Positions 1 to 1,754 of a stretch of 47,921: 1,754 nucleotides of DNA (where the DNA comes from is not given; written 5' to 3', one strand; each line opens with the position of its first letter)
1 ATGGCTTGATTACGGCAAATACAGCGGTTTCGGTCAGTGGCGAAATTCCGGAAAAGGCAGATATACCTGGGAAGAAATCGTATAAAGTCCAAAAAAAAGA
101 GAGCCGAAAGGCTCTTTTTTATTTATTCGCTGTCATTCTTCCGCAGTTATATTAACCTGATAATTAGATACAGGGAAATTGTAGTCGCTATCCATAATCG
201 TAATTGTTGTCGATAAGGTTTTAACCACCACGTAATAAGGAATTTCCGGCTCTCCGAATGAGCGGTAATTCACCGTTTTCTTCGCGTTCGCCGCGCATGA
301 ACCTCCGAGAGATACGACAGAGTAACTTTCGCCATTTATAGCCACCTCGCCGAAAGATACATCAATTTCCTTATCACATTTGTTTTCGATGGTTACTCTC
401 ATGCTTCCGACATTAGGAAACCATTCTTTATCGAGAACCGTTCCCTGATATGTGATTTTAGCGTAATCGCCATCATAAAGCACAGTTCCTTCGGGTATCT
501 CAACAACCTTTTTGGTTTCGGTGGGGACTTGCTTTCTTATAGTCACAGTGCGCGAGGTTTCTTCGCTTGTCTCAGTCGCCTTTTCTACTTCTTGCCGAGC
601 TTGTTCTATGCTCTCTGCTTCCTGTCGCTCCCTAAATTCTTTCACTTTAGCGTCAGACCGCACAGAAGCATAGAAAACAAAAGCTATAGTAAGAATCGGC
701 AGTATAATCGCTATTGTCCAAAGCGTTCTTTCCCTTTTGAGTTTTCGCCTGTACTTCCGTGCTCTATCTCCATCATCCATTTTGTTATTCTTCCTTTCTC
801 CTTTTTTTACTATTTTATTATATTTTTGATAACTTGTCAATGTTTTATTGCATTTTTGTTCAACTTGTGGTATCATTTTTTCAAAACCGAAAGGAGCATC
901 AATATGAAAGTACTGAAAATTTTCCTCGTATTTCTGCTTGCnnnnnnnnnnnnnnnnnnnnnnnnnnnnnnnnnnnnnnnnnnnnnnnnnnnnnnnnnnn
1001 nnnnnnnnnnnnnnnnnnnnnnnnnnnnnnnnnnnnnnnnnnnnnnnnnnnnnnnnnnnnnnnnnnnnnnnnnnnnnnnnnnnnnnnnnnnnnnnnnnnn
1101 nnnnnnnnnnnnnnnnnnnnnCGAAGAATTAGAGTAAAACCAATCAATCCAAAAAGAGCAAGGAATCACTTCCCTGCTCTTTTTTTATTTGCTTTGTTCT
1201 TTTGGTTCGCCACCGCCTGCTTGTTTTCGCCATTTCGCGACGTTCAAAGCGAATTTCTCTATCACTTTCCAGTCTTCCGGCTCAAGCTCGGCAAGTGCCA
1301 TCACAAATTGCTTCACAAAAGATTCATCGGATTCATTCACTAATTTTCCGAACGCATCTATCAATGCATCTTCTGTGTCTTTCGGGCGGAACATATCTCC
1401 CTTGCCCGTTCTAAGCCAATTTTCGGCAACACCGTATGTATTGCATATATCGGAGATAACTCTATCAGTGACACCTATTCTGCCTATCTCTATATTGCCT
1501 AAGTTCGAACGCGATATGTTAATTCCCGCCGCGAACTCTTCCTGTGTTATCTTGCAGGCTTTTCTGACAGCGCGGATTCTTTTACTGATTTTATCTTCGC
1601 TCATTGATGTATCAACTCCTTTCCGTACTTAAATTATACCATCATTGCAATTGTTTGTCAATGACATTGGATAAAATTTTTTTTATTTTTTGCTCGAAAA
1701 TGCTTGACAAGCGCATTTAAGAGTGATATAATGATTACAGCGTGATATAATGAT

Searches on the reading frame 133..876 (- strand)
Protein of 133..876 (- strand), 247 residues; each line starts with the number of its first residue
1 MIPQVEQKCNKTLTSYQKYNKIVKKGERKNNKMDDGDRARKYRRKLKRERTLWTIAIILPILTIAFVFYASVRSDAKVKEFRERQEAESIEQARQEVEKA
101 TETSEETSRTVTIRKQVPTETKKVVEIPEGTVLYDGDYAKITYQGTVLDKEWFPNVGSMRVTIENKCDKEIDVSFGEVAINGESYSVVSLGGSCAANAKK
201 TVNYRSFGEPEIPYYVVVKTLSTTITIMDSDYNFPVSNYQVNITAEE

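Call 19: search_protein_families(library=pfam, max_evalue=0.01, proteins=[window:133-876:-])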
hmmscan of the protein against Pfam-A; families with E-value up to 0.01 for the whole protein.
window:133-876:- (247 aa): 0 families

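Call 66: search_protein_families(library=ncbifam, max_evalue=0.01, proteins=[window:133-876:-])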
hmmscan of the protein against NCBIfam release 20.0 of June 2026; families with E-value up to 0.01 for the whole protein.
window:133-876:- (247 aa): 3 families
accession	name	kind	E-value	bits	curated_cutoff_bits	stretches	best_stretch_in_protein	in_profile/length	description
NF042931.1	SAG1386_EF1546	equivalog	0.00033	20.8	80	1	35-130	14-117/158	SAG1386/EF1546 family surface-associated protein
NF052590.1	ArlF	equivalog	0.0023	18.1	110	1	58-155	14-112/137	archaellum stator protein ArlF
NF033483.0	PknB_PASTA_kin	equivalog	0.0076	15.3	450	1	15-123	304-415/563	Stk1 family PASTA domain-containing Ser/Thr kinase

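Call 67: search_protein_families(library=phrogs, max_evalue=0.001, proteins=[window:133-876:-])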
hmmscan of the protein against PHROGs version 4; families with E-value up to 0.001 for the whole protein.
window:133-876:- (247 aa): 0 families

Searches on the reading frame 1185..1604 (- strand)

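Call 66: search_protein_families(library=ncbifam, max_evalue=0.01, proteins=[window:1185-1604:-])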
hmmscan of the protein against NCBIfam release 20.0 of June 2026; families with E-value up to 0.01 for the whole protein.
window:1185-1604:- (139 aa): 9 families
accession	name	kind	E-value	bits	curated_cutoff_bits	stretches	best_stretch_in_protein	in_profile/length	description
NF041575.1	antitoxPezA_Strep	equivalog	2.5e-06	27.6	290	1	6-74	2-69/158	type II toxin-antitoxin system antitoxin PezA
TIGR03070.1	couple_hipB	subfamily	2.6e-06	27.3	71.65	1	5-55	2-52/58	type II toxin-antitoxin system Y4mF family antitoxin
NF058600.1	TransRegSco1979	equivalog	2.5e-05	23.5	350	1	6-61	9-64/280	Sco1979 family transcriptional regulator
NF041951.1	phage_RstR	subfamily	0.00019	21.7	80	1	5-101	2-96/108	RstR family transcriptional repressor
NF038139.1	Reg_Aceta_RamB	equivalog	0.0013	17.5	700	1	7-64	4-61/465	acetate metabolism transcriptional regulator RamB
NF047948.1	male_kill_WMK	equivalog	0.0017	17.9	300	1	4-94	161-252/300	WO male-killing family protein Wmk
TIGR00270.2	TIGR00270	equivalog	0.0046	16.8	110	0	7-50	77-120/159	multiprotein bridging factor aMBF1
NF007257.0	PRK09706.1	subfamily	0.0068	16.2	101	1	1-71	1-71/135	transcriptional repressor DicA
NF006015.0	PRK08154.1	subfamily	0.01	15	204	0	5-67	30-92/314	anaerobic benzoate catabolism transcriptional regulator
